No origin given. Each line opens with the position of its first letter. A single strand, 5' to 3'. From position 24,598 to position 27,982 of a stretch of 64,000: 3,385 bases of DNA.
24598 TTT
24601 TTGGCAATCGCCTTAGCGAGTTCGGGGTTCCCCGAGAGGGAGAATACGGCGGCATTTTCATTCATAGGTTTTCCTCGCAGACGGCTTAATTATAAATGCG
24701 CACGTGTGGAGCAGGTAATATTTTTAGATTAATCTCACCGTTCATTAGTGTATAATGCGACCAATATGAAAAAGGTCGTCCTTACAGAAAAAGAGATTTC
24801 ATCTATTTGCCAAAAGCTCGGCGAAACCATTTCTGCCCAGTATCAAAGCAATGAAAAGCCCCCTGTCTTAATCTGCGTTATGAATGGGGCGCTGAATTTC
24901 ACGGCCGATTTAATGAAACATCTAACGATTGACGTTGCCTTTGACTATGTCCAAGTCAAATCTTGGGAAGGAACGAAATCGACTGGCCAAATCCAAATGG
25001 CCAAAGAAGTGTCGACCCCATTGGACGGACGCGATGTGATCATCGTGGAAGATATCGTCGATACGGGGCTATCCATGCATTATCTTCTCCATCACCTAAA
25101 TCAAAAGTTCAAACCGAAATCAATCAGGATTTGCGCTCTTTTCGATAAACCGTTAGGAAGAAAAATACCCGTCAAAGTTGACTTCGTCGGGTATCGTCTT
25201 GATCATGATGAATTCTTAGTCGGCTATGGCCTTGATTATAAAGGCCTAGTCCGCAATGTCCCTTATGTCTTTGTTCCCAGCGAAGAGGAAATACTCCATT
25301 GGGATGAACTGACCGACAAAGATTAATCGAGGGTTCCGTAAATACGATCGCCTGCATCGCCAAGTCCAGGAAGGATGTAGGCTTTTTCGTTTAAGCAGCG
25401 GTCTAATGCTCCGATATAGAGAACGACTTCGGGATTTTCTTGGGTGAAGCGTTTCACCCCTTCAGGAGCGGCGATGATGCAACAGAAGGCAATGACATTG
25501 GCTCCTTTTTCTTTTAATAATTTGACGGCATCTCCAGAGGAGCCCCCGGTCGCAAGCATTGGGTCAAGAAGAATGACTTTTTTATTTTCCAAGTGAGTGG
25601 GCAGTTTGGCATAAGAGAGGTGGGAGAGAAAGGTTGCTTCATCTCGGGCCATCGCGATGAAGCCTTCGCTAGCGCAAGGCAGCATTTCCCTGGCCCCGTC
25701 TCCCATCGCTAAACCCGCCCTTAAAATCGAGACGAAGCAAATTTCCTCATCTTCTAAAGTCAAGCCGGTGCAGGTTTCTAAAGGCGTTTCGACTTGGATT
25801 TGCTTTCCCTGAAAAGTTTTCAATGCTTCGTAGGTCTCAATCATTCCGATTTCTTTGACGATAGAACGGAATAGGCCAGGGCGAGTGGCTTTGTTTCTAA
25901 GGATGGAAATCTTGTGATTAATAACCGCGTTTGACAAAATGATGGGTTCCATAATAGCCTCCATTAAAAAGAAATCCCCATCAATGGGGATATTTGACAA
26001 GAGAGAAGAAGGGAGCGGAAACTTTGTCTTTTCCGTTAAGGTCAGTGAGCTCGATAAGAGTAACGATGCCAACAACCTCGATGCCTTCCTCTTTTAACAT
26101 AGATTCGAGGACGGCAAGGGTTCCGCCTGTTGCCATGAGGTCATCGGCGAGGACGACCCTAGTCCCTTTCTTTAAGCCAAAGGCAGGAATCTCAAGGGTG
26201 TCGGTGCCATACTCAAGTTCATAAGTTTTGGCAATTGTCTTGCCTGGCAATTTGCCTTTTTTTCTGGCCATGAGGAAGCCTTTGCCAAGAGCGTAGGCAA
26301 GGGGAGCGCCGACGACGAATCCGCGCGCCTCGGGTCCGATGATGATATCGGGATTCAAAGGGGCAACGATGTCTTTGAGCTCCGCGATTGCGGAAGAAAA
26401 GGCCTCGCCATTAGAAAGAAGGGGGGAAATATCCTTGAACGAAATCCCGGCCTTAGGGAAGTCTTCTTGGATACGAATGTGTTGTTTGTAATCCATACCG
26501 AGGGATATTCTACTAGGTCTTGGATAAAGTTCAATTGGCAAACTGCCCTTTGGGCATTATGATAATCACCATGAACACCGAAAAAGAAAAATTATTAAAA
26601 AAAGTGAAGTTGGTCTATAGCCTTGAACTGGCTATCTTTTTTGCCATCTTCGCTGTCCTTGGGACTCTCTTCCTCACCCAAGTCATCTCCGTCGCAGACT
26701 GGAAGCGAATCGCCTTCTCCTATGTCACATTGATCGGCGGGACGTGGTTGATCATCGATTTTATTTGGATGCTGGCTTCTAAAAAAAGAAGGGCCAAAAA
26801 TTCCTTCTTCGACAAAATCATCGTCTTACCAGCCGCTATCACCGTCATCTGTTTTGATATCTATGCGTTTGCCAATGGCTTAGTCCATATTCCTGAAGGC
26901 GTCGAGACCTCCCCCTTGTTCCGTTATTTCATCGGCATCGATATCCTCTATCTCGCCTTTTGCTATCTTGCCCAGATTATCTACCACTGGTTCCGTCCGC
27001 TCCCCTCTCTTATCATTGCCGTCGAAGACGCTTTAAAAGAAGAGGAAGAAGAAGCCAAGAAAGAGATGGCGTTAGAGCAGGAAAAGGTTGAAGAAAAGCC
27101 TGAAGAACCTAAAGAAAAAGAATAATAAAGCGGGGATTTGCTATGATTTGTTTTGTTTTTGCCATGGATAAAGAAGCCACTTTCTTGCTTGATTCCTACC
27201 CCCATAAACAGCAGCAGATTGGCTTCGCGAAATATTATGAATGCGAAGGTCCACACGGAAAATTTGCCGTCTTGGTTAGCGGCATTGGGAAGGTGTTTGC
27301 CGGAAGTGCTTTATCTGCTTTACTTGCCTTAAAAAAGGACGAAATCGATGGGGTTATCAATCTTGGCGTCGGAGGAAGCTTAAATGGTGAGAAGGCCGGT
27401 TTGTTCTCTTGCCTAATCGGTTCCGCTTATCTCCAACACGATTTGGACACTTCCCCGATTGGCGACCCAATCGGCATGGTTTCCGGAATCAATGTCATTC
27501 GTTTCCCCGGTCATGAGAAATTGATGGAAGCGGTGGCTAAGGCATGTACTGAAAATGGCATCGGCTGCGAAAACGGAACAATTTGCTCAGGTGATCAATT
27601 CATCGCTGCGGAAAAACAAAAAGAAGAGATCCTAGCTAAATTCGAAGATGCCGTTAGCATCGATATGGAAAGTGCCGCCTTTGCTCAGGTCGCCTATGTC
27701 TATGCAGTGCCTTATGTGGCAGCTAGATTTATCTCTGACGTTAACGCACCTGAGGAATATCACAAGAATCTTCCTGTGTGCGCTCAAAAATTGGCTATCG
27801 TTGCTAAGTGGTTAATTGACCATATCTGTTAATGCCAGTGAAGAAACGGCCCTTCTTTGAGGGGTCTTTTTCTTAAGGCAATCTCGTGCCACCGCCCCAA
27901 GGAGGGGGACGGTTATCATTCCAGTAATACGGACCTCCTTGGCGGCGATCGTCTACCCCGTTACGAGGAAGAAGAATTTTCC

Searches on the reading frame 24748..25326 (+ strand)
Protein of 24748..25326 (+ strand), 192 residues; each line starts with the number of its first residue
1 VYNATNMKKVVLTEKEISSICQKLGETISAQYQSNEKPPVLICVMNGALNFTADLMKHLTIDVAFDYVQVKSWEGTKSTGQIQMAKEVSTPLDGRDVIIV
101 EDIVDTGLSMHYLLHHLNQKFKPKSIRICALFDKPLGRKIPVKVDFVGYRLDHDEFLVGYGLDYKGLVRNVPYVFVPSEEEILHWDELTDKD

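Call 89: search_protein_families(library=pfam, proteins=[window:24748-25326:+], max_evalue=0.00001)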
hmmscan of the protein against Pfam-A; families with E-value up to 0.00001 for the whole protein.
window:24748-25326:+ (192 aa): 1 family
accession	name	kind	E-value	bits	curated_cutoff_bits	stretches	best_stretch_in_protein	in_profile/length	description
PF00156.33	Pribosyltran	-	1.4e-25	89.9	26.3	1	21-165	12-158/158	Phosphoribosyl transferase domain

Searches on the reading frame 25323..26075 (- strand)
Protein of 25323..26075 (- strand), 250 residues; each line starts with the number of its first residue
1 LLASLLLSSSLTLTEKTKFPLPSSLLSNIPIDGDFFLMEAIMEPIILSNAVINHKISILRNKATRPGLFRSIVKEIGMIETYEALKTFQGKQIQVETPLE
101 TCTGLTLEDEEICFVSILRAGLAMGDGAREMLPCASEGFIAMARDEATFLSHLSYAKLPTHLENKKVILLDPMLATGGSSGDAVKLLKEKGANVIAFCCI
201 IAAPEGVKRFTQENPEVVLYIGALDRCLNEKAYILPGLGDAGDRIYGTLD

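Call 89: search_protein_families(library=pfam, proteins=[window:25323-26075:-], max_evalue=0.00001)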
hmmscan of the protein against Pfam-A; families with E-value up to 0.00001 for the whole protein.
window:25323-26075:- (250 aa): 2 families
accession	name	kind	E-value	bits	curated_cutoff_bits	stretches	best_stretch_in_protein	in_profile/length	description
PF14681.12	UPRTase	-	1.7e-63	214.3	27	1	47-248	2-206/206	Uracil phosphoribosyltransferase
PF00156.33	Pribosyltran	-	6.7e-10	38.9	26.3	1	107-208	26-131/158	Phosphoribosyl transferase domain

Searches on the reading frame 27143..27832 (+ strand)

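Call 89: search_protein_families(library=pfam, proteins=[window:27143-27832:+], max_evalue=0.00001)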
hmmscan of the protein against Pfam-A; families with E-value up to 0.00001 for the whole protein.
window:27143-27832:+ (229 aa): 1 family
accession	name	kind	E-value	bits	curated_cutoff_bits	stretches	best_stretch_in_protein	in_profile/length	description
PF01048.26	PNP_UDP_1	-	6.5e-30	104.7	25.1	1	2-222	2-229/233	Phosphorylase superfamily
